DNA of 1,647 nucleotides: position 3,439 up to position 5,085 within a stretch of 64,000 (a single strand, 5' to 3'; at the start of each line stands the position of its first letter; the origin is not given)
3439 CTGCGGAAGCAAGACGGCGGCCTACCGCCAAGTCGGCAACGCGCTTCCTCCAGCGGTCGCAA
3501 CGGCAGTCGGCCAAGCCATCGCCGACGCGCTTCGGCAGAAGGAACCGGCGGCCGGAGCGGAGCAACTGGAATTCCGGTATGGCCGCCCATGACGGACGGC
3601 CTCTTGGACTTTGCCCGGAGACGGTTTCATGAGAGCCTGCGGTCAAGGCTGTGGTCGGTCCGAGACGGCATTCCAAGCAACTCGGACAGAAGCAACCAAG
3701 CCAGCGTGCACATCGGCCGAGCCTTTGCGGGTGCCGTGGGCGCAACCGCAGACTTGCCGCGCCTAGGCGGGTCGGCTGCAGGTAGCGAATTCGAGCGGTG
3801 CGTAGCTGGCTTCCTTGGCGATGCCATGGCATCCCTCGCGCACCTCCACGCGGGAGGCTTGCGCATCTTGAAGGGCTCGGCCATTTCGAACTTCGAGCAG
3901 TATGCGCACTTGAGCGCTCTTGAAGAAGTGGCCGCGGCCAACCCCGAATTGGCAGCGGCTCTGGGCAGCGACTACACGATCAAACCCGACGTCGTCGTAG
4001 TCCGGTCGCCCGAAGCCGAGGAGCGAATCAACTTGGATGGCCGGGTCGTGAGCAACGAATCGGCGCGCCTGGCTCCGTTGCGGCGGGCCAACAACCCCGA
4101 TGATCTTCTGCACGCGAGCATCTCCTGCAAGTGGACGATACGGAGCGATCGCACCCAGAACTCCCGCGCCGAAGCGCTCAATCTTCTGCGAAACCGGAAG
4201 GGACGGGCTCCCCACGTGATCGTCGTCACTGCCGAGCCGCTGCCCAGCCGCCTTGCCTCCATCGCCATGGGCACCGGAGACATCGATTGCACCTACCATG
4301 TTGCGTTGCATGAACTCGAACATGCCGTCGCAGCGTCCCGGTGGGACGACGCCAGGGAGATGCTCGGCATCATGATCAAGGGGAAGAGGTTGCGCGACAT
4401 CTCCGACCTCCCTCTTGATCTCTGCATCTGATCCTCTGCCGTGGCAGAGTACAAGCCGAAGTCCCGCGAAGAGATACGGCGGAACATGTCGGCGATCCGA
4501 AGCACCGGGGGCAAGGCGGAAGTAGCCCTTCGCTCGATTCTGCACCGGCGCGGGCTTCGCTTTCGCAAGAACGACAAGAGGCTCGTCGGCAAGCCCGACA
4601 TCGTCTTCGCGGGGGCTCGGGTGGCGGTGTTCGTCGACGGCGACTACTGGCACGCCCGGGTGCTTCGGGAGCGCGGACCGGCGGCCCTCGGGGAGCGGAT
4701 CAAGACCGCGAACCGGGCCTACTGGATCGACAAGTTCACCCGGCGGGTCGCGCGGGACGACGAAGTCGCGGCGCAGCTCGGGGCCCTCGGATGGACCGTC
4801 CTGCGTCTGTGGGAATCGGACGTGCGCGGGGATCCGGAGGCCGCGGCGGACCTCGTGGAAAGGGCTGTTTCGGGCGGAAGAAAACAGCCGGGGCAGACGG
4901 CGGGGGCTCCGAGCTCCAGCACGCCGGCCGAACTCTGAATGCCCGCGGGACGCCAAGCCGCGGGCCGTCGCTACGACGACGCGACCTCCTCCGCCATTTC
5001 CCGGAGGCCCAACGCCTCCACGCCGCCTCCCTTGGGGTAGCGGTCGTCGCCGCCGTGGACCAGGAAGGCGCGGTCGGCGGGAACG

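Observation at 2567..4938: Type II R-M operon (C5-methyltransferase, NgoMIV-family endonuclease, Vsr) translationally coupled into an upstream metabolic operon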

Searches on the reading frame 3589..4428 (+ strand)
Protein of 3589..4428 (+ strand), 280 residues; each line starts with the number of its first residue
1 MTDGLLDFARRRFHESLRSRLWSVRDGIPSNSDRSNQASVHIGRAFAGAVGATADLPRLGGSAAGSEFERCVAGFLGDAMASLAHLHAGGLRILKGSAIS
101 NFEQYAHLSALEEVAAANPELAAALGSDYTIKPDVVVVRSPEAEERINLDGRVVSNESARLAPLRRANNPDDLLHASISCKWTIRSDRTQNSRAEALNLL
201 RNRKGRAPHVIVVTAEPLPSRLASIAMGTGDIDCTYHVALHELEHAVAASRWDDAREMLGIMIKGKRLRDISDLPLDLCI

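Call 4: search_protein_families(library=pfam, proteins=[window:3589-4428:+], max_evalue=0.01)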
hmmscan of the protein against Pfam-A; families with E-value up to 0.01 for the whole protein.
window:3589-4428:+ (280 aa): 1 family
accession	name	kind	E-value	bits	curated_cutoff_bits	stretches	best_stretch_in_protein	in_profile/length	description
PF09015.16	NgoMIV_restric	-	3.5e-94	315.5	23.2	1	25-280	15-275/275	NgoMIV restriction enzyme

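Call 5: search_solved_structures(query=window:3589-4428:+, max_evalue=10, show_alignments=3)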
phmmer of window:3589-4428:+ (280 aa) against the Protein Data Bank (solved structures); distinct sequences matched with E-value up to 10: 146 (the best 60 are shown).
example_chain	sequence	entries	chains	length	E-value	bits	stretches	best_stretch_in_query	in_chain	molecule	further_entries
1fiu_A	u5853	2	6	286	3.8e-78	265.7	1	9-280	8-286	TYPE II RESTRICTION ENZYME NGOMI | TYPE-2 RESTRICTION ENZYME NGOMIV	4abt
7kcr_L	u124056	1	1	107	0.055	16.1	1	174-237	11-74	ADI30056 Fab light chain variable region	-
8f0g_Y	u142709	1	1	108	0.11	15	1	165-235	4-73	Antibody 1C3 Fab Light Chain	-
10op_T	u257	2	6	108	0.12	14.9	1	170-235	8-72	294S Light Chain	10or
9b7v_L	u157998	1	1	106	0.12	14.9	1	170-235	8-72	Fab3-5 light chain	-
8xef_E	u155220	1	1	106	0.16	14.5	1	170-244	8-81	GC2225 light chain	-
7r7n_L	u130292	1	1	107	0.17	14.5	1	171-235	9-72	S2D106 FAB light chain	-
2xtj_B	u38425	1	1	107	0.28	13.8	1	170-237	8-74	FAB FROM A HUMAN MONOCLONAL ANTIBODY, 1D05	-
5u3o_L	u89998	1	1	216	0.3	13.7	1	172-230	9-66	DH511.2_K3 Fab Light Chain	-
3upa_A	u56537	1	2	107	0.3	13.6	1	170-235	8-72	kappa light chain variable domain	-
8tp6_L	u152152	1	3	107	0.3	13.6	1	170-233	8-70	Light chain of 4-1-1E02 Fab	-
8h3b_A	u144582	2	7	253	0.3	13.6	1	169-234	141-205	Single Chain Variable Fragment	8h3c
3ogd_A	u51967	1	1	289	0.35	13.4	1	7-128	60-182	DNA-3-methyladenine glycosylase 2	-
1diz_A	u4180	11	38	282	0.36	13.4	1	7-128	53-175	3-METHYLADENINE DNA GLYCOSYLASE II | DNA-3-methyladenine glycosylase II | DNA-3-methyladenine glycosylase 2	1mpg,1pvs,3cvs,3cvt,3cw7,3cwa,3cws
8y3u_B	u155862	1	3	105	0.36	13.4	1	170-231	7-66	2G1 VL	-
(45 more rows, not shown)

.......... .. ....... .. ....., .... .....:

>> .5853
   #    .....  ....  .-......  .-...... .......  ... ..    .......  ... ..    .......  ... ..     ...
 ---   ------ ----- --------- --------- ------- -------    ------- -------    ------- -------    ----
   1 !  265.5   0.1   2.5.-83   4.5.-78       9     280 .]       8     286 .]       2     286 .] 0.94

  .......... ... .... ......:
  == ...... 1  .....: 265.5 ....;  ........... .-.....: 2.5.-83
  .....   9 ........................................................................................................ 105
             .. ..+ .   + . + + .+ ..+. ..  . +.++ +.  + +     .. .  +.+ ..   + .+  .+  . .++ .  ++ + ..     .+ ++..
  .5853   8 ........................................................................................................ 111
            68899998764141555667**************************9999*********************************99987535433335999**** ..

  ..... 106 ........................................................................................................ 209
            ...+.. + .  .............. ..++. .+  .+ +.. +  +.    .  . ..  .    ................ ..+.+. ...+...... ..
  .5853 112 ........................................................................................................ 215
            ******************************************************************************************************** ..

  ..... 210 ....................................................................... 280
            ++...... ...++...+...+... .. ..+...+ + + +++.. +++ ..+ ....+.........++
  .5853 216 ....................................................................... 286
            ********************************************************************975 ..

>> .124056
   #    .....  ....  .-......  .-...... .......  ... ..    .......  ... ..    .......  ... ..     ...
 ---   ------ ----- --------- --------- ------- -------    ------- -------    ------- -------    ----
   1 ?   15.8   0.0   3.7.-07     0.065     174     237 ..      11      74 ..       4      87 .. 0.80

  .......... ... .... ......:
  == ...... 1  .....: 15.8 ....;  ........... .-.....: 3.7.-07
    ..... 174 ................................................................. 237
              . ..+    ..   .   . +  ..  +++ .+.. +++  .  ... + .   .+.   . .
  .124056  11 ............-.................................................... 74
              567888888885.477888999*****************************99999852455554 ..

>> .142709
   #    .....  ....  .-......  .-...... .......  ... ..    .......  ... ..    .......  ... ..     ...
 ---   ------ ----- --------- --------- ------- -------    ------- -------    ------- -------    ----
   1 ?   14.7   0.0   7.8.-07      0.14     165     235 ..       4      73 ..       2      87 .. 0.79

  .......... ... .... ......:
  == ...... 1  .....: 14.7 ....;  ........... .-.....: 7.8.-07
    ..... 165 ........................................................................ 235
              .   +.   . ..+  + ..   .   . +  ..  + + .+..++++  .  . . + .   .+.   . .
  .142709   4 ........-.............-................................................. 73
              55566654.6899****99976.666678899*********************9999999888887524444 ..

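Call 6: find_encoding_contigs(protein=window:3589-4428:+, flank=10000, max_places=6)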
Protein window:3589-4428:+ (280 aa): no gene with exactly this product is on record in the collection.

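Call 13: find_related_loci(query=window:3589-4428:+, collection=metagenome_contigs, flank=6000)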
Query window:3589-4428:+ (280 aa) in metagenome_contigs; peptide patterns used: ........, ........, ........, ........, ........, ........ (x = any residue, [..] = any of these).
600 stretches matched a pattern (row limit reached: there are more); 508 encode a relative of the query (tblastn E <= 1e-3); the best 80 are kept; 80 distinct loci.
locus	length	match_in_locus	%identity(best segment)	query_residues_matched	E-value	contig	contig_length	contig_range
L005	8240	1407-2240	55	5-278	9e-93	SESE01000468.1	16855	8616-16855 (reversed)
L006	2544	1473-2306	55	5-278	1e-95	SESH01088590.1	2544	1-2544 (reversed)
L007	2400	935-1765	55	9-280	8e-95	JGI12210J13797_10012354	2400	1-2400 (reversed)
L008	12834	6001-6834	54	9-280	8e-92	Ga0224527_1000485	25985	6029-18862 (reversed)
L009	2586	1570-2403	54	5-278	3e-94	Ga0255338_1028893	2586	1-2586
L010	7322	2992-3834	52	1-280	8e-92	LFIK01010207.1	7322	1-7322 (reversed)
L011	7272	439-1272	54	9-280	3e-91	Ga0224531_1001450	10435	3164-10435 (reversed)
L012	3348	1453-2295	54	6-280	2e-92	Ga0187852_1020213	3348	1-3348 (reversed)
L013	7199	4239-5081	54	6-280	7e-91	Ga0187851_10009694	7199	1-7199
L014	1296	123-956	53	9-280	2e-97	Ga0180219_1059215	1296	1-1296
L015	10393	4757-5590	53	9-280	4e-90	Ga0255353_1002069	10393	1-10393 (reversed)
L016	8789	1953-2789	49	1-278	2e-89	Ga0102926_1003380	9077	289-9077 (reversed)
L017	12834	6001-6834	51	9-280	3e-89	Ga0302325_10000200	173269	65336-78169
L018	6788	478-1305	51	6-280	1e-88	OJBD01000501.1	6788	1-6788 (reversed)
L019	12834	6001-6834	54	9-280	7e-89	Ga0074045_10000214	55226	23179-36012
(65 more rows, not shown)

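Call 48: search_protein_families(library=padloc, proteins=[window:3589-4428:+], max_evalue=0.001)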
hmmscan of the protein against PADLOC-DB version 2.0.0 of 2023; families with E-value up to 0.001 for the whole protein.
window:3589-4428:+ (280 aa): 1 family
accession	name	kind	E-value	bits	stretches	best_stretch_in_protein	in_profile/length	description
PDLC03527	REase_II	-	5.6e-80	266.7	1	8-279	7-285/286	Type II restriction enzyme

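Call 53: search_dna_similar(query=window:3589-4428:+, collection=plasmids, mode=protein, max_rows=15)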
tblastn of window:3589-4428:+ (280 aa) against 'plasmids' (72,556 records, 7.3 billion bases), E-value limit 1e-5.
Records with a match: 17; places in all: 17; records where one place covers at least 80% of the query: 17.
Best place of each record, by identity: <60% 17.
By first word of the organism name: Escherichia 2; Paracoccus 2; Neisseria 2; Mycobacterium 2; Aminobacter 1; Enterobacter 1; Achromobacter 1; Acidovorax 1; Delftia 1; Pseudomonas 1; and 3 more.
By predicted mobility (MOB-suite, as given by PLSDB): conjugative 8; non-mobilizable 8; mobilizable 1.
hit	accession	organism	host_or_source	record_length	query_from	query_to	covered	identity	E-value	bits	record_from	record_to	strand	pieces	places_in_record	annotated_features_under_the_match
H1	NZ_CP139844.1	Escherichia coli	Homo sapiens,cell culture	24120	9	280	97%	52.9%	1e-73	251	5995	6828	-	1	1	NgoMIV family type II restriction endonuclease | hypothetical protein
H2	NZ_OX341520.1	Aminobacter niigataensis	-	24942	9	280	97%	52.9%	1e-73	251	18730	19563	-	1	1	NgoMIV family type II restriction endonuclease | hypothetical protein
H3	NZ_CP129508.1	Enterobacter asburiae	-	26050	9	280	97%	52.9%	1e-73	251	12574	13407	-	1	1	NgoMIV family type II restriction endonuclease | hypothetical protein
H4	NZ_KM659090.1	Achromobacter sp. LM16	Lubin copper mine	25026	9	280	97%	52.9%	1e-73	251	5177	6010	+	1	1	NgoMIV family type II restriction endonuclease | hypothetical protein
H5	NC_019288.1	Paracoccus aestuarii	-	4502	9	280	97%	52.9%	2e-73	251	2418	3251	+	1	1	NgoMIV family type II restriction endonuclease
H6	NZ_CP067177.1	Paracoccus aestuarii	cell culture,isolated from tidal flat ...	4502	9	280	97%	52.9%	2e-73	251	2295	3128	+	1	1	NgoMIV family type II restriction endonuclease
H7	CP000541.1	Acidovorax sp. JS42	-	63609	7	280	98%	52.5%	6e-74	252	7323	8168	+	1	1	type II DNA restriction endonuclease R.NGOI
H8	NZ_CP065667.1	Delftia acidovorans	-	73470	7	280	98%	52.5%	6e-74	252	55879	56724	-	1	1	NgoMIV family type II restriction endonuclease | hypothetical protein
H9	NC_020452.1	Pseudomonas aeruginosa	blood culture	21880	10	280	97%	52.7%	4e-71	244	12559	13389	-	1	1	NgoMIV family type II restriction endonuclease | hypothetical protein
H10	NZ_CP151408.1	Azonexus hydrophilus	-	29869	9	280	97%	52.2%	3e-73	250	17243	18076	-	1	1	NgoMIV family type II restriction endonuclease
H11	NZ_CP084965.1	Sulfitobacter pontiacus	cell culture,Seawater from the North ...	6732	6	280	98%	51.4%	1e-77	263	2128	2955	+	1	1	NgoMIV family type II restriction endonuclease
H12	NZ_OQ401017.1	Escherichia coli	-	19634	27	280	91%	54.1%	1e-71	245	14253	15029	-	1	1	NgoMIV family type II restriction endonuclease | hypothetical protein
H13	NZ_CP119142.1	Neisseria gonorrhoeae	Homo sapiens,whole organism,synovial ...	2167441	5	280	99%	48.8%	3e-68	236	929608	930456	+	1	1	none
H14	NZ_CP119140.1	Neisseria gonorrhoeae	Homo sapiens,whole organism,blood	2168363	5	280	99%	48.8%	3e-68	236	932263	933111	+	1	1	none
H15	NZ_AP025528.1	Mycobacterium sp. 20KCMC460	Homo sapiens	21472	10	280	97%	48.0%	6e-66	229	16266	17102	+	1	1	NgoMIV family type II restriction endonuclease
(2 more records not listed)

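Call 54: get_annotated_region(hit=H13, flank=3000)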
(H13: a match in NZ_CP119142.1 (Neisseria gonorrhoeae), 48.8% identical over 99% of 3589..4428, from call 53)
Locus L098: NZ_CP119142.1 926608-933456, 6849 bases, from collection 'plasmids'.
description: Neisseria gonorrhoeae strain 2022NG-0032 plasmid p2022NG-0032_1, complete sequence
organism: Neisseria gonorrhoeae (NCBI taxid 485)
taxonomy: Bacteria; Pseudomonadota; Betaproteobacteria; Neisseriales; Neisseriaceae; Neisseria; Neisseria gonorrhoeae
host: -; source: Homo sapiens,whole organism,synovial fluid; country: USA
typing (MOB-suite, as given by PLSDB): non-mobilizable
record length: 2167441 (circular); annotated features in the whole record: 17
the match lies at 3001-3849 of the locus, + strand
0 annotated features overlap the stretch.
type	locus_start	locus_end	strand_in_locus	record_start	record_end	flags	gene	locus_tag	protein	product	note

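Call 55: get_annotated_region(hit=H7, flank=3000)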
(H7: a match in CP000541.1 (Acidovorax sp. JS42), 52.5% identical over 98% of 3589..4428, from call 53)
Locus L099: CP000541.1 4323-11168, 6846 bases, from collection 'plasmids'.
description: Acidovorax sp. JS42 plasmid pAOVO02, complete sequence
organism: Acidovorax sp. JS42 (NCBI taxid 232721)
taxonomy: Bacteria; Pseudomonadota; Betaproteobacteria; Burkholderiales; Comamonadaceae; Acidovorax; Acidovorax sp. JS42
host: -; source: -; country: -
typing (MOB-suite, as given by PLSDB): conjugative; replicon IncP; relaxase MOBP; mating-pair formation MPF_T
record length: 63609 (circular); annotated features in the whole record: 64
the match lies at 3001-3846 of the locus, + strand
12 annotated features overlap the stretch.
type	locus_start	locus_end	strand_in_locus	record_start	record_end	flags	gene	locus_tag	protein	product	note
CDS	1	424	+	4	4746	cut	-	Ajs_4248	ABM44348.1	domain of unknown function DUF1738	-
CDS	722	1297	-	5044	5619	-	-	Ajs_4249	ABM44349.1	Resolvase, N-terminal domain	-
CDS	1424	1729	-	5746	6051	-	-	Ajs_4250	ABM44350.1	addiction module toxin, RelE/StbE family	-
CDS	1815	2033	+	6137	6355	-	-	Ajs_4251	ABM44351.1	conserved hypothetical protein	-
CDS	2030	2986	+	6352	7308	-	-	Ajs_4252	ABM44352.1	DNA-cytosine methyltransferase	-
CDS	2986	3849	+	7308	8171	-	-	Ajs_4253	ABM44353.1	type II DNA restriction endonuclease R.NGOI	-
CDS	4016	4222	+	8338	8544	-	-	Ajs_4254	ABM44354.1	hypothetical protein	-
CDS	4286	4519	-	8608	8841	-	-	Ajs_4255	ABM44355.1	hypothetical protein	-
CDS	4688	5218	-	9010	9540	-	-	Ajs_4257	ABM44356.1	conserved hypothetical protein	-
CDS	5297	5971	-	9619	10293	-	-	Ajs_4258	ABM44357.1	phage DNA methylase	-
CDS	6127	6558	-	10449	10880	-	-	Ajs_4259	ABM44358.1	conserved hypothetical protein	-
CDS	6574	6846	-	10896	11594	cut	-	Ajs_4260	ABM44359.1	TraX family protein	-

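Call 56: get_annotated_region(hit=H15, flank=3000)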
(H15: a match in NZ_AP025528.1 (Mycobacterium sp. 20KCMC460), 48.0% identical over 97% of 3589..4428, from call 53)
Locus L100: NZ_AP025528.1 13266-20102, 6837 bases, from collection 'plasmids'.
description: Mycobacterium sp. 20KCMC460 plasmid p20KCMC460_04, complete sequence
organism: Mycobacterium sp. 20KCMC460 (NCBI taxid 2903536)
taxonomy: Bacteria; Actinomycetota; Actinomycetes; Mycobacteriales; Mycobacteriaceae; Mycobacterium; Mycobacterium sp. 20KCMC460
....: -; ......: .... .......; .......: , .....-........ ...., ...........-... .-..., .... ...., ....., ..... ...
typing (MOB-suite, as given by PLSDB): non-mobilizable
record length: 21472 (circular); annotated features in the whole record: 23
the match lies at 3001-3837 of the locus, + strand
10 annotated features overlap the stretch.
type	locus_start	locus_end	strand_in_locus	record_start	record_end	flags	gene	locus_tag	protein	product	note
CDS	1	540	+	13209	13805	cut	-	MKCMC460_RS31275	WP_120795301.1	ParA family protein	-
CDS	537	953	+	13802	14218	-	-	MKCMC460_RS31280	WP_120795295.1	hypothetical protein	-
CDS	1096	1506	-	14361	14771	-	-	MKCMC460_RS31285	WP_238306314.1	very short patch repair endonuclease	-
CDS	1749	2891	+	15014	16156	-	-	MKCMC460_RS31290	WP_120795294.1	DNA cytosine methyltransferase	GO:0006304 - DNA modification [Evidence IEA]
CDS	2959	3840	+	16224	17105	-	-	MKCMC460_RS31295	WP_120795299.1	NgoMIV family type II restriction endonuclease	GO:0009307 - DNA restriction-modification system [Evidence IEA]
CDS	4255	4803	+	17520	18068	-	-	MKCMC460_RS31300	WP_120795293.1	recombinase family protein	GO:0006310 - DNA recombination [Evidence IEA]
CDS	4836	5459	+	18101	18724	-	-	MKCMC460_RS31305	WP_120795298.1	type IV toxin-antitoxin system AbiEi family antitoxin domain-containing protein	-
CDS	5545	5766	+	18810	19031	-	-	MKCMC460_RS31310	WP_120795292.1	hypothetical protein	-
CDS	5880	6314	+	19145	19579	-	-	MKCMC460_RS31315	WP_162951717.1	hypothetical protein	-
CDS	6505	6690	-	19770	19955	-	-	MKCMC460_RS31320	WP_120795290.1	hypothetical protein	-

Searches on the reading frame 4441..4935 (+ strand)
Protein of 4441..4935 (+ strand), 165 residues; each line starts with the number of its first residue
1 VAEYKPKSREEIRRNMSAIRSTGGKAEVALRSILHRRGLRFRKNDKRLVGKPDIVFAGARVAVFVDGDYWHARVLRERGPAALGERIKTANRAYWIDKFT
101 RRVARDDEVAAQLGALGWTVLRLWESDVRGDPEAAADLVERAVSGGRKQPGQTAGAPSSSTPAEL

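Call 4: search_protein_families(library=pfam, proteins=[window:4441-4935:+], max_evalue=0.01)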
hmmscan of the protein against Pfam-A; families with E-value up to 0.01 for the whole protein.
window:4441-4935:+ (165 aa): 3 families
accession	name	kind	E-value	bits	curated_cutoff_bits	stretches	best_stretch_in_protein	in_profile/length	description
PF03852.21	Vsr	-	3.1e-22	78.6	27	1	13-73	10-70/74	DNA mismatch endonuclease Vsr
PF18741.7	MTES_1575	-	4.2e-05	24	38.2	1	101-140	54-93/96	REase_MTES_1575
PF04480.18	DUF559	-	8.6e-05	22.8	20.6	1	101-141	66-106/109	Protein of unknown function (DUF559)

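Call 31: search_solved_structures(query=window:4441-4935:+, max_evalue=0.001, show_alignments=1)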
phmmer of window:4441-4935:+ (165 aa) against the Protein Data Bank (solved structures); distinct sequences matched with E-value up to 0.001: 3.
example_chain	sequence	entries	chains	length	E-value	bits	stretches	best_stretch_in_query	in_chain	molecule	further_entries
1cw0_A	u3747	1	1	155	3.6e-14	56.4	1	13-136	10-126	PROTEIN (DNA MISMATCH ENDONUCLEASE)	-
1vsr_A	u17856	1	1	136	1.7e-12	51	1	27-136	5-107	PROTEIN (VSR ENDONUCLEASE)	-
1odg_A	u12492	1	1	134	1.9e-12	50.8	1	27-136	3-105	DNA MISMATCH ENDONUCLEASE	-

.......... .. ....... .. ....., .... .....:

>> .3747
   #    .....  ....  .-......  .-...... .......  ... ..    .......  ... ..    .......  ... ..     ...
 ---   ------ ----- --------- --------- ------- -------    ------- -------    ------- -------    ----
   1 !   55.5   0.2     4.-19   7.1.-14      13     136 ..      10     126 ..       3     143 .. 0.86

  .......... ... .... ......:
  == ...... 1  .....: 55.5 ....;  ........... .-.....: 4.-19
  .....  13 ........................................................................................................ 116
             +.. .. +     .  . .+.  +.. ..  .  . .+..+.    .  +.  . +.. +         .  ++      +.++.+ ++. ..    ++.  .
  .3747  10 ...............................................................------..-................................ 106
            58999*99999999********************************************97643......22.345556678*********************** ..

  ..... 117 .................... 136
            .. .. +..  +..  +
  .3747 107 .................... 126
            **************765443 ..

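Call 48: search_protein_families(library=padloc, proteins=[window:4441-4935:+], max_evalue=0.001)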
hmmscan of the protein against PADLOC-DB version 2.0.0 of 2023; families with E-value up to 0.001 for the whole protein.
window:4441-4935:+ (165 aa): 1 family
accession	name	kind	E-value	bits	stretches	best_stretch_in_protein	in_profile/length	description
PDLC03397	Vsr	-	1.4e-16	59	1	13-134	11-125/156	Type II nicking endonuclease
